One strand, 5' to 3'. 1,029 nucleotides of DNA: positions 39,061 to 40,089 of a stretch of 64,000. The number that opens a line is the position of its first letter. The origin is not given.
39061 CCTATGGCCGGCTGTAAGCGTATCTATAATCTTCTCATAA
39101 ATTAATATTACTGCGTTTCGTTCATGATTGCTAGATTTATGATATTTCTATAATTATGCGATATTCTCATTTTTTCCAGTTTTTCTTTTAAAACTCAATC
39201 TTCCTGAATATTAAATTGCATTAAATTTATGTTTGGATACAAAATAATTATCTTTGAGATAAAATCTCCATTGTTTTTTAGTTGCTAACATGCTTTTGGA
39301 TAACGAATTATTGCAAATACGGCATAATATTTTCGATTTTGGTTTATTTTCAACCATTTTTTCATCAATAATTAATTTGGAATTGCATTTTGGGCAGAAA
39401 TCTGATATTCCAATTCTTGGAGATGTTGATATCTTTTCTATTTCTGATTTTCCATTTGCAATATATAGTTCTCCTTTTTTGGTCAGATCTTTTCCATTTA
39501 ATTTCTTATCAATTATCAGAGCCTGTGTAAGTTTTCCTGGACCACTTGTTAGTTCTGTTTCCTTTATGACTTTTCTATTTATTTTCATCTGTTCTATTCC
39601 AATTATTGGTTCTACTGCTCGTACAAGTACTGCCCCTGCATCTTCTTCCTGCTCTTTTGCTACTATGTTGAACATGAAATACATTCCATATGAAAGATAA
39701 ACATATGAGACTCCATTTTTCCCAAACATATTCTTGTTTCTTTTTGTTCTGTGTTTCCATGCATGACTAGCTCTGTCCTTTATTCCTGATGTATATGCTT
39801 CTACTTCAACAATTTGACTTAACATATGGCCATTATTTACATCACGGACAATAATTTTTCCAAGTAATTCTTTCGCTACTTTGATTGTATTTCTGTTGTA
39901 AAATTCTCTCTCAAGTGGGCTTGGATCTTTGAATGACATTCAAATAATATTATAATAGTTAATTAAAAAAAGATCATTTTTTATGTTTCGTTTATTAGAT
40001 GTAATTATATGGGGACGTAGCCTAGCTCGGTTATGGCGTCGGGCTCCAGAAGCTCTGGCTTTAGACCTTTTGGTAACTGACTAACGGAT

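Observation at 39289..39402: A TFS-type Zn-ribbon module is inserted into a 3-methyladenine DNA glycosylase gene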

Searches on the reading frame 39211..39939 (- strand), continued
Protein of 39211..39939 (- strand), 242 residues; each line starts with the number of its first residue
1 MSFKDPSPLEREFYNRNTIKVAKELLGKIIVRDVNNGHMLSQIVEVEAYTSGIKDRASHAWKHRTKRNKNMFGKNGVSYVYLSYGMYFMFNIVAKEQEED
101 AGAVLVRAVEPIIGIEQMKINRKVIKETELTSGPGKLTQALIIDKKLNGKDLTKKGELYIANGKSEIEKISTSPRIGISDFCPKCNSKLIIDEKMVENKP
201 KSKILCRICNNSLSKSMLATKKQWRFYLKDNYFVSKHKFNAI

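Call 17: find_encoding_contigs(protein=P0135, flank=10000, max_places=4)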
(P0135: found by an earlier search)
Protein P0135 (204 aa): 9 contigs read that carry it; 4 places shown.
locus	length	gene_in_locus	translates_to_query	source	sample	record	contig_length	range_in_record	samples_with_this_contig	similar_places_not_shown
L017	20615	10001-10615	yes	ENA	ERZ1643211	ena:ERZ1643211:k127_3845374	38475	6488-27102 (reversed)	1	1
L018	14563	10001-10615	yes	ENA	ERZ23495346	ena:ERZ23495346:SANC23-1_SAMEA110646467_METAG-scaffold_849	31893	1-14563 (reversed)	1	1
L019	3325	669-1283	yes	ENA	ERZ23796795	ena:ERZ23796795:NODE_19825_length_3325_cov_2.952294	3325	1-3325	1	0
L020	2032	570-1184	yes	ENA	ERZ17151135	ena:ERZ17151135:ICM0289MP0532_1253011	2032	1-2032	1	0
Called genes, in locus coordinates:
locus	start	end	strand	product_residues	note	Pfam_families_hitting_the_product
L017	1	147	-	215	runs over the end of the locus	PF00702:Hydrolase, PF12710:HAD (weak), PF08282:Hydrolase_3 (faint)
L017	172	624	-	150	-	PF01090:Ribosomal_S19e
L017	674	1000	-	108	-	PF04032:Rpr2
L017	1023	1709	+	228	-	PF03587:EMG1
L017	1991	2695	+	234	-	PF00702:Hydrolase (faint), PF05116:S6PP, PF08282:Hydrolase_3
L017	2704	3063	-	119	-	-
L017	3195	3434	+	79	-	PF01206:TusA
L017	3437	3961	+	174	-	PF13686:DrsE_2, PF02635:DsrE (faint)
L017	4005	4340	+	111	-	-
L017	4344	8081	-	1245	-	PF00082:Peptidase_S8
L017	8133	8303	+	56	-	-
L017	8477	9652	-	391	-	PF12704:MacB_PCD, PF02687:FtsX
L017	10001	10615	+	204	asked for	PF02245:Pur_DNA_glyco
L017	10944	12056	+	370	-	PF07431:DUF1512, PF23542:DUF1512_C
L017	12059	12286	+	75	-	-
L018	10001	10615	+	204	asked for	PF02245:Pur_DNA_glyco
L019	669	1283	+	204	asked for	PF02245:Pur_DNA_glyco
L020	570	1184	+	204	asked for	PF02245:Pur_DNA_glyco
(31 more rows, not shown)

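Call 22: find_encoding_contigs(protein=P0126, flank=10000, max_places=3)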
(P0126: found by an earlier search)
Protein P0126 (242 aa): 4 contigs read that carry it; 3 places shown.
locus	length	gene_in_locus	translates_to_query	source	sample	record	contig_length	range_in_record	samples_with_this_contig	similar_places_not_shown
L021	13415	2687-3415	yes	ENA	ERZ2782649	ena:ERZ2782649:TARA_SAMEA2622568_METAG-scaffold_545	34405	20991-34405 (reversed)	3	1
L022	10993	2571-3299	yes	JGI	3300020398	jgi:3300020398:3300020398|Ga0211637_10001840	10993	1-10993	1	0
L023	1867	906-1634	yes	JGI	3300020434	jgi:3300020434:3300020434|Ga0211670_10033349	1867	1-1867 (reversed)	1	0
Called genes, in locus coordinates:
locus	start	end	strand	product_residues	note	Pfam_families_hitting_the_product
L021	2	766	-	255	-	?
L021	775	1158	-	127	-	PF26247:DUF8058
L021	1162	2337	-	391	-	PF12704:MacB_PCD, PF02687:FtsX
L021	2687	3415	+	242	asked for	PF02245:Pur_DNA_glyco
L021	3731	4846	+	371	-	PF07431:DUF1512, PF23542:DUF1512_C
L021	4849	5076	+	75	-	-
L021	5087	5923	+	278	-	PF00348:polyprenyl_synt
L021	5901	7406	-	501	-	PF00361:Proton_antipo_M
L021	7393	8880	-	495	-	PF01059:Oxidored_q5_N (weak), PF00361:Proton_antipo_M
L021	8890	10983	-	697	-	PF00662:Proton_antipo_N, PF00361:Proton_antipo_M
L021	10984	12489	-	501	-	PF00662:Proton_antipo_N, PF00361:Proton_antipo_M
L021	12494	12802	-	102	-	PF00420:Oxidored_q2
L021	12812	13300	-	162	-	PF00499:Oxidored_q3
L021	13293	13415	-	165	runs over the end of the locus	PF13183:Fer4_8 (faint), PF13484:Fer4_16 (faint), PF14697:Fer4_21 (faint), PF12797:Fer4_2 (faint), PF13237:Fer4_10 (faint), PF12837:Fer4_6 (faint), PF12838:Fer4_7 (weak), PF00037:Fer4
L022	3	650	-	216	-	?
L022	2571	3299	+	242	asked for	PF02245:Pur_DNA_glyco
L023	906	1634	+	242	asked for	PF02245:Pur_DNA_glyco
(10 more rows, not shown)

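Call 38: predict_structure(alignment_id=A3)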
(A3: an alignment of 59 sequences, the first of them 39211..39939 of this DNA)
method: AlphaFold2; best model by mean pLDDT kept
length: 242 residues; sequences in the alignment: 59
mean_pLDDT: 79.9   pTM: 0.81
mean pLDDT of the five models: 79.9, 75.6, 74.3, 71.4, 63.1
residues with pLDDT >= 90: 96; 70-90: 87; 50-70: 48; < 50: 11
segments of 3 or more residues with pLDDT < 50: 198-201, 238-242
pLDDT, mean of each block of 10 residues (from residue 1): 78 92 95 88 91 55 65 84 76 82 89 93 87 87 92 94 86 77 74 54 69 62 86 71 38
secondary structure, 60 per line:
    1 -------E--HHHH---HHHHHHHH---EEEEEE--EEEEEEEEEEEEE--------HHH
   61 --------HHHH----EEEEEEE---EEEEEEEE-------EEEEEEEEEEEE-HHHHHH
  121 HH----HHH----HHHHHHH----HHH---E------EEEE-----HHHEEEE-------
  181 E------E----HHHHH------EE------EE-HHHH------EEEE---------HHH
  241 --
elements in order: H11-14 H18-25 E29-34 E37-49 H69-72 E77-83 E87-94 E102-113 H115-122 H134-140 E158-161 E170-173 H193-197 H215-218 E225-228
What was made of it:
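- AF2 keeps the AAG core (pTM 0.81; strand 225-228 confident) and models hairpin-like strands in the insert (call 38). The tools return no coordinates, so the orientation of the ribbon relative to the DNA groove is unknown (call 38).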

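Call 41: fold_search(model_id=the predicted structure, library=pdb)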
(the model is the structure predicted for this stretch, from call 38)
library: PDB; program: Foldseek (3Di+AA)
matches with E <= 10: 907; with E <= 0.001: 9
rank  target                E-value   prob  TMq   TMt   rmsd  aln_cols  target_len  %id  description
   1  3qi5_A                1.3e-19  1.00  0.73  0.85   2.3       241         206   30  Crystal structure of human alkyladenine DNA glycosylase in complex with 3,N4-ethenocystosine containing duplex DNA (released 2011-03-09)
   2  1f4r_A                1.8e-19  1.00  0.70  0.84   4.0       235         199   31  CRYSTAL STRUCTURE OF THE HUMAN AAG DNA REPAIR GLYCOSYLASE COMPLEXED WITH 1,N6-ETHENOADENINE-DNA (released 2000-12-11)
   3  3uby_A                2.8e-19  1.00  0.71  0.84   3.6       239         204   30  Crystal structure of human alklyadenine DNA glycosylase in a lower and higher-affinity complex with DNA (released 2011-12-28)
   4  1ewn_A                3.4e-19  1.00  0.72  0.86   2.5       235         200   31  CRYSTAL STRUCTURE OF THE HUMAN AAG DNA REPAIR GLYCOSYLASE COMPLEXED WITH 1,N6-ETHENOADENINE-DNA (released 2000-12-11)
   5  1f6o_A                6.6e-19  1.00  0.72  0.82   2.4       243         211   29  CRYSTAL STRUCTURE OF THE HUMAN AAG DNA REPAIR GLYCOSYLASE COMPLEXED WITH DNA (released 2000-12-11)
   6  3qi5_B                1.1e-18  1.00  0.73  0.83   2.6       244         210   30  Crystal structure of human alkyladenine DNA glycosylase in complex with 3,N4-ethenocystosine containing duplex DNA (released 2011-03-09)
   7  1bnk_A                2.2e-18  1.00  0.71  0.85   2.9       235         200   31  HUMAN 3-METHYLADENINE DNA GLYCOSYLASE COMPLEXED TO DNA (released 1998-10-21)
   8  3uby_B                9.8e-18  1.00  0.62  0.83   7.5       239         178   29  Crystal structure of human alklyadenine DNA glycosylase in a lower and higher-affinity complex with DNA (released 2011-12-28)
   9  7xfh_K                1.5e-15  1.00  0.69  0.83   3.1       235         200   31  Structure of nucleosome-AAG complex (A-30I, post-catalytic state) (released 2023-04-19)
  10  4ywz_A                1.2e-01  0.23  0.16  0.23   6.8        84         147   17  Crystal structure of the extracellular receptor domain of the essential sensor kinase WalK from Staphylococcus aureus (released 2016-03-30)
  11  7c3m_A                1.4e-01  0.07  0.14  0.07  20.6       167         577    8  Structure of FERM protein (released 2020-06-03)
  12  6ojy_D                1.8e-01  0.11  0.17  0.12  13.7       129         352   15  Methylated PilT4 from Geobacter metallireducens bound to sulfate: C3ocococ conformation (released 2019-11-20)
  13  5ave                  1.9e-01  0.10  0.16  0.15  15.3       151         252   10  The ligand binding domain of Mlp37 with serine (released 2016-03-02)
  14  3c8c_A                2.3e-01  0.11  0.15  0.15  15.6       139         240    9  Crystal structure of Mcp_N and cache domains of methyl-accepting chemotaxis protein from Vibrio cholerae (released 2008-02-19)
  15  6olk_A                2.5e-01  0.11  0.17  0.13  12.8       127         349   16  CryoEM structure of PilT4 from Geobacter metallireducens without adding nucleotide: C3ocococ conformation (released 2019-11-20)
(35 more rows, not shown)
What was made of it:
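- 39211..39939 (-): Mpg / AAG-family 3-methyladenine DNA glycosylase gene, 242 aa, carrying the insert. The AF2 model (pTM 0.81) matches human AAG 3qi5 by Foldseek at E=1e-19 (calls 38, 41).
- On Mpg/AAG DNA glycosylase (PF02245 / TIGR00567): Foldseek finds human AAG chains at E=1e-19 and TM 0.85 normalised to the target (calls 38, 41).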

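Call 42: search_protein_representatives(protein=window:39211-39939:-)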
Query: 242 residues. Proteins with E-value up to 0.001 (for the whole library): 7487; up to 1e-10: 4246; up to 1e-30: 139. The best 150 are listed.
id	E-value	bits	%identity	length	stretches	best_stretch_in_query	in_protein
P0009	3.4e-64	232.8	64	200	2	6-179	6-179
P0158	1.3e-46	175.3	52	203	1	9-201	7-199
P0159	3.6e-43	164.0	50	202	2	7-179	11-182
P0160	8.9e-43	162.7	62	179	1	5-127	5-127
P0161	1.2e-41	159.0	51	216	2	9-179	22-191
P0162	2.2e-41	158.1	54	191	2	9-180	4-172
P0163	4.0e-41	157.3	49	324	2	8-179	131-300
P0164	4.2e-40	154.0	53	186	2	10-180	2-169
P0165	7.4e-40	153.2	58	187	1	6-134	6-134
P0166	1.5e-39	152.1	49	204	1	9-181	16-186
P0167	2.0e-39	151.8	52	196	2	9-179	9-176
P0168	8.7e-39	149.7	47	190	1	7-197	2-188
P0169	1.0e-38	149.5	48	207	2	5-179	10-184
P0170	1.1e-38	149.4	51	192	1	6-176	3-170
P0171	1.6e-38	148.8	49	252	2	9-153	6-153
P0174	1.1e-37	146.1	48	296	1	5-179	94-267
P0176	2.5e-37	144.9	48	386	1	7-182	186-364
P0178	3.5e-37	144.4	39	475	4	3-179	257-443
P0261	5.7e-32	127.4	47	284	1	8-179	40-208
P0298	1.2e-30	123.0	43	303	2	9-179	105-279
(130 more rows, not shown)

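Call 44: search_solved_structures(query=window:39211-39939:-, show_alignments=1, max_evalue=0.001)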
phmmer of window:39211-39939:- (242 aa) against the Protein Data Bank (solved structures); distinct sequences matched with E-value up to 0.001: 5.
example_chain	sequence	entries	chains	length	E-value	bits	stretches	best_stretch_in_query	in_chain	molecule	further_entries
3qi5_A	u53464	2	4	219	2.2e-27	99.3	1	9-178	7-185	DNA-3-methyladenine glycosylase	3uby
1f4r_A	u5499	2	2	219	2.3e-27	99.2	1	10-178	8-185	3-METHYL-ADENINE DNA GLYCOSYLASE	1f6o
1bnk_A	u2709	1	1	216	2.5e-27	99.1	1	10-178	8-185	PROTEIN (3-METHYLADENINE DNA GLYCOSYLASE)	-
7xfh_K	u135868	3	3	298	5.7e-27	97.9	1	9-178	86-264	DNA-3-methyladenine glycosylase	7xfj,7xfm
1ewn_A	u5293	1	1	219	6.1e-27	97.8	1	10-178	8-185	3-METHYL-ADENINE DNA GLYCOSYLASE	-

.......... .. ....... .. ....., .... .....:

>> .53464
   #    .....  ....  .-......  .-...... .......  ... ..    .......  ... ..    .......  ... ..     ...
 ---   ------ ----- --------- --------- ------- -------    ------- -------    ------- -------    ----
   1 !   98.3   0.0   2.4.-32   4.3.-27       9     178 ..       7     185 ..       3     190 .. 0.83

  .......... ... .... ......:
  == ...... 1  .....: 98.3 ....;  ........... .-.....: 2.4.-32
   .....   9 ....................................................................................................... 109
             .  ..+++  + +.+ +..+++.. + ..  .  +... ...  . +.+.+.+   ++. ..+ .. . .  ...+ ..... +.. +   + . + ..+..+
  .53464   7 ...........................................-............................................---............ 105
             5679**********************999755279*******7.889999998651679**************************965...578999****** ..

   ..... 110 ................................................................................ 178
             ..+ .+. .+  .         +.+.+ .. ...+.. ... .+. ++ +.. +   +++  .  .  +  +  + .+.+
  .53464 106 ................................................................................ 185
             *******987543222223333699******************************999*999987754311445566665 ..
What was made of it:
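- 39403..39417 (-): Upstream anchor of the insert, codons for RIGIS (residues 175-179). I178 aligns with human AAG V264, so S179 falls opposite G265. phmmer alignment to PDB chain 7xfh_K places query residues 9-178 on chain residues 86-264 (call 44).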

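Call 57: search_protein_families(library=pfam, proteins=[P0163, P0174, P0176, P0178, P0298, P0261, P0171], max_evalue=0.001)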
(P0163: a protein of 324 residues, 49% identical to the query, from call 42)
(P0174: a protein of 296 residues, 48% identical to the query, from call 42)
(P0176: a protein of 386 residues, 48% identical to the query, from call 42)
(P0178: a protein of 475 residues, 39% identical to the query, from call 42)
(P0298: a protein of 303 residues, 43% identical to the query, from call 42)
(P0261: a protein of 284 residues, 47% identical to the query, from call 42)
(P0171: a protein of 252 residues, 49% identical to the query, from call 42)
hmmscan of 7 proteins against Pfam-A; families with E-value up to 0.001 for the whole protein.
P0163 (324 aa): 2 families
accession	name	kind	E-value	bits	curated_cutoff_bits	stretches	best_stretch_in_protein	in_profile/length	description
PF02245.21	Pur_DNA_glyco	-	2.3e-70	236.1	27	1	135-317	1-180/181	Methylpurine-DNA glycosylase (MPG)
PF02597.26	ThiS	-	2.9e-05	25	22.5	1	14-98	5-76/76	ThiS family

P0174 (296 aa): 3 families
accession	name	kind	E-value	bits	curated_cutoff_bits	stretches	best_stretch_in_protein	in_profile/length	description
PF02245.21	Pur_DNA_glyco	-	5.5e-73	244.6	27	1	102-285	2-181/181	Methylpurine-DNA glycosylase (MPG)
PF02597.26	ThiS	-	1.4e-08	35.6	22.5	1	21-92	15-76/76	ThiS family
PF06805.18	Lambda_tail_I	-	0.0005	20.9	23.8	0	17-92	15-83/83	Bacteriophage lambda tail assembly protein I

P0176 (386 aa): 2 families
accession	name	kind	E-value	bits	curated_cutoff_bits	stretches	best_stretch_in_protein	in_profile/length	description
PF02245.21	Pur_DNA_glyco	-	7.4e-59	198.6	27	1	191-372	1-177/181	Methylpurine-DNA glycosylase (MPG)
PF03167.25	UDG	-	1.1e-35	123.2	24.3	1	32-167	1-126/141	Uracil DNA glycosylase superfamily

P0178 (475 aa): 1 family
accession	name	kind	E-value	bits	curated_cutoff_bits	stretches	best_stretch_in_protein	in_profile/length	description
PF02245.21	Pur_DNA_glyco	-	4.4e-99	329.6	27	2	266-461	1-181/181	Methylpurine-DNA glycosylase (MPG)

P0298 (303 aa): 2 families
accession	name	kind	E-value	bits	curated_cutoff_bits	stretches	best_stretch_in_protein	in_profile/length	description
PF02245.21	Pur_DNA_glyco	-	2.4e-66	222.9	27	1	109-299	2-181/181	Methylpurine-DNA glycosylase (MPG)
PF02597.26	ThiS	-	7.1e-06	26.9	22.5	1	24-94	17-76/76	ThiS family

P0261 (284 aa): 1 family
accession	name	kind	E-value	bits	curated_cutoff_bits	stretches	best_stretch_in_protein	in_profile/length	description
PF02245.21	Pur_DNA_glyco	-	1.4e-62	210.7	27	1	44-237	1-175/181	Methylpurine-DNA glycosylase (MPG)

P0171 (252 aa): 1 family
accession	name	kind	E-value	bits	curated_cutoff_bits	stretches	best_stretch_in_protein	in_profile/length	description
PF02245.21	Pur_DNA_glyco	-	2.1e-58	197.1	27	2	9-146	1-131/181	Methylpurine-DNA glycosylase (MPG)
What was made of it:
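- Closest known: Canonical Mpg / AAG. Different: Other long Mpg proteins are terminal fusions (ThiS-like, UDG or tandem Mpg), not internal ribbons (call 57).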

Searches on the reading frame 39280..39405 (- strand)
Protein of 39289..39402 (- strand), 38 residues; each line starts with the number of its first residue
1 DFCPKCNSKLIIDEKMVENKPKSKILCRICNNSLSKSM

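Call 4: search_protein_families(library=pfam, proteins=[window:39289-39402:-], max_evalue=1)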
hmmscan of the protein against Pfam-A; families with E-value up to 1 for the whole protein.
seq(38 aa): 18 families
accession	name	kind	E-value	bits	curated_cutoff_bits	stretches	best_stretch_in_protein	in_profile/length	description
PF05129.18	Zn_ribbon_Elf1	-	0.00046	20.7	29.8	1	3-35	25-57/79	Transcription elongation factor Elf1 like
PF13717.11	Zn_ribbon_4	-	0.0014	19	30.3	1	3-33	5-34/36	zinc-ribbon domain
PF02150.21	Zn_ribbon_RPB9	-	0.0019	18.5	25.2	1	2-30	3-27/36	RNA polymerases M/15 Kd subunit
PF18439.7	zf_UBZ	-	0.0052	16.9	25.6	1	2-15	4-17/32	Ubiquitin-Binding Zinc Finger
PF05191.20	ADK_lid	-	0.0079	16.5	26.6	0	18-34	14-31/36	Adenylate kinase, active site lid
PF14205.11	Cys_rich_KTR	-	0.011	15.9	25.5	1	2-16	29-43/54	Cysteine-rich KTR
PF24463.1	DUF7577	-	0.014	15.4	28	0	1-10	17-26/27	Domain of unknown function (DUF7577)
PF12773.13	DZR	-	0.019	15.6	27.3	1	3-35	1-23/45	Double zinc ribbon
PF01667.23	Ribosomal_S27e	-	0.025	14.7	24.5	1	3-35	10-37/55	Ribosomal protein S27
PF25165.1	DUF7828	-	0.037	14.2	25.7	1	11-34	14-37/87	Domain of unknown function (DUF7828)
PF23550.1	zf_Tbcl_Rhp7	-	0.038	14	27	0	20-35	23-38/39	DNA repair protein rhp7 treble clef domain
PF14169.11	YdjO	-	0.056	13.6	27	1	3-18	42-57/59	Cold-inducible protein YdjO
PF06044.18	DpnI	-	0.073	13.2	26.7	1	2-33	33-62/183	Dam-replacing family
PF24292.1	DUF7479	-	0.09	13.3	27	0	3-20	33-49/60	Domain of unknown function (DUF7479)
PF03119.21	DNA_ligase_ZBD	-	0.11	12.8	25.8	1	3-14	2-13/27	NAD-dependent DNA ligase C4 zinc finger domain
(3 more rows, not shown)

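Call 61: find_homologous_proteins(query=A6, max_evalue=10)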
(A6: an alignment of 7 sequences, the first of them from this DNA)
Query A6 (7 sequences): 1 candidates shared short words with the query, none scored E <= 10.
